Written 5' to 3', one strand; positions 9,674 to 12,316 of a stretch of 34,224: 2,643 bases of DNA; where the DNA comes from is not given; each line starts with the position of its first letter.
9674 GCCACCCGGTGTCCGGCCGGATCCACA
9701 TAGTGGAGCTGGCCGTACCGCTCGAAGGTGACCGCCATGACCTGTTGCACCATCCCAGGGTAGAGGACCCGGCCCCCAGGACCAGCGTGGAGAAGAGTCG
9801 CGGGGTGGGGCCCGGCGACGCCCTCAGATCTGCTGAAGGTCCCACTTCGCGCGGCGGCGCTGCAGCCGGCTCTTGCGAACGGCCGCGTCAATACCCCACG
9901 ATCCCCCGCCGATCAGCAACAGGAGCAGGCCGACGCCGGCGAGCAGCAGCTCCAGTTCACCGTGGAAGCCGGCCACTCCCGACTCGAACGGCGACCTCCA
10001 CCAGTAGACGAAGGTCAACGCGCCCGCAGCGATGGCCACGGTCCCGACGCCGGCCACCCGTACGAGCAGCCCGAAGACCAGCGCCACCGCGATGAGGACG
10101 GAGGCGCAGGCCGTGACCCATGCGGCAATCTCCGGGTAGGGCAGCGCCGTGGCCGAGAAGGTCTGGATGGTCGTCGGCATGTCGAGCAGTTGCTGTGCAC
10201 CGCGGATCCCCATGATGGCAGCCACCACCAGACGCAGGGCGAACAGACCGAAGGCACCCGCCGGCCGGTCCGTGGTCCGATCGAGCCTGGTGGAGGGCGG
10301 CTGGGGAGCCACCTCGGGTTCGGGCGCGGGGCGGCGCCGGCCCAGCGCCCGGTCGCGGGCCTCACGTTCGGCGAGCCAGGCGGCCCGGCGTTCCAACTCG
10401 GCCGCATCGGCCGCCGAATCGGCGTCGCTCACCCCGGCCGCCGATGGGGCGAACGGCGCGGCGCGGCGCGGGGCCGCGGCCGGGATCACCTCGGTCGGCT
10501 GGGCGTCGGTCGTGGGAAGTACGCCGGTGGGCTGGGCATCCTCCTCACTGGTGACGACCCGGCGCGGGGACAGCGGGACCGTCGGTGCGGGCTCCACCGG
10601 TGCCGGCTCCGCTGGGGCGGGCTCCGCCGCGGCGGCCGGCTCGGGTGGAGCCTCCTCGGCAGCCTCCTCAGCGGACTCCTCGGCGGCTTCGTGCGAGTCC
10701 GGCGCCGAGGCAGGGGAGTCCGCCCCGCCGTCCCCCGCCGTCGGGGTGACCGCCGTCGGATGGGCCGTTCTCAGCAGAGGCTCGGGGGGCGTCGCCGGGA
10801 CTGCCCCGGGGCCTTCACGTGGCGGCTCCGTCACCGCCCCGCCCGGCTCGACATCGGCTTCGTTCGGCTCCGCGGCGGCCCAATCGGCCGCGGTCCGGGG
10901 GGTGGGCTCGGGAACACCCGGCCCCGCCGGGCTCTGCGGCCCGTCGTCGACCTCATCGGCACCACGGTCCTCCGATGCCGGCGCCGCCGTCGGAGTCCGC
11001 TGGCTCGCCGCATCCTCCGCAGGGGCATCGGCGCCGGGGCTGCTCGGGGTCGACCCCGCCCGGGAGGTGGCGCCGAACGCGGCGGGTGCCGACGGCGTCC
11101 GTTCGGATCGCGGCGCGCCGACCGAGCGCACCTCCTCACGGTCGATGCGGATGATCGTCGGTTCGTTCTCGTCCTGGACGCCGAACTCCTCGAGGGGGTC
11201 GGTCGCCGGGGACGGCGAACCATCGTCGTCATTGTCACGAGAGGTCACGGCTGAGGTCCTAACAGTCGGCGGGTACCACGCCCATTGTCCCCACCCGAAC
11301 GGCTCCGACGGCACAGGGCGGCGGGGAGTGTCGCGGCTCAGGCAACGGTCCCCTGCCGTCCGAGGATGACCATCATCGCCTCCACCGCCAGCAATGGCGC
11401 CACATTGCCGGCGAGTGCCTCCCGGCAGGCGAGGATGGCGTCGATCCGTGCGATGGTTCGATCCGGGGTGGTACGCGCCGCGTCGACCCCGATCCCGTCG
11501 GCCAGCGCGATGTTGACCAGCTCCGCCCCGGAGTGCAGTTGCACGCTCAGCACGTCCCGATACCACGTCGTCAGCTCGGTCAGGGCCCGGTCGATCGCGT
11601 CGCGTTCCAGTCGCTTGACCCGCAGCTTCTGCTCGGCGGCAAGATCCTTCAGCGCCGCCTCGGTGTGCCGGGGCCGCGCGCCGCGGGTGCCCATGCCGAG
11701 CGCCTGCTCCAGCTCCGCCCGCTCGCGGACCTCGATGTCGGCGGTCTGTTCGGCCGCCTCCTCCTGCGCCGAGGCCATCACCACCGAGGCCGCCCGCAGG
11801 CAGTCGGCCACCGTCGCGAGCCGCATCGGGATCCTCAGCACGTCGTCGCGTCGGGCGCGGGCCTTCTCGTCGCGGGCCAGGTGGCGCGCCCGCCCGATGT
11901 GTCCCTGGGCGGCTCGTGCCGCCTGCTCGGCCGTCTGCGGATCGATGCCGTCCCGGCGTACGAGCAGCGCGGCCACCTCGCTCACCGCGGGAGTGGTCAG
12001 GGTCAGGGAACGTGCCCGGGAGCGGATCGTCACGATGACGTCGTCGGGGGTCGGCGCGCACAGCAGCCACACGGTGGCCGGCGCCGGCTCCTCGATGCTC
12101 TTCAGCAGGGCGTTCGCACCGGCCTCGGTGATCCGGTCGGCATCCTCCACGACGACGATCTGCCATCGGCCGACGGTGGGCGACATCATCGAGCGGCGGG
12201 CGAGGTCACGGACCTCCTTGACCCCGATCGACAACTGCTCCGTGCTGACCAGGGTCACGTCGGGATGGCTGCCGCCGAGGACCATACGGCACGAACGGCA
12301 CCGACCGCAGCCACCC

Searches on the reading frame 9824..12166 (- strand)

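Call 46: search_protein_families(library=pfam, proteins=[window:9824-12166:-], max_evalue=0.001)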
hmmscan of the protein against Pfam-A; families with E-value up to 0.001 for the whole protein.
window:9824-12166:- (780 aa): 1 family
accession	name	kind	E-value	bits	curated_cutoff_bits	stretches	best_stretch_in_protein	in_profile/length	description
PF07681.17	DoxX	-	4.2e-10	40.5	23.6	1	640-722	1-85/85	DoxX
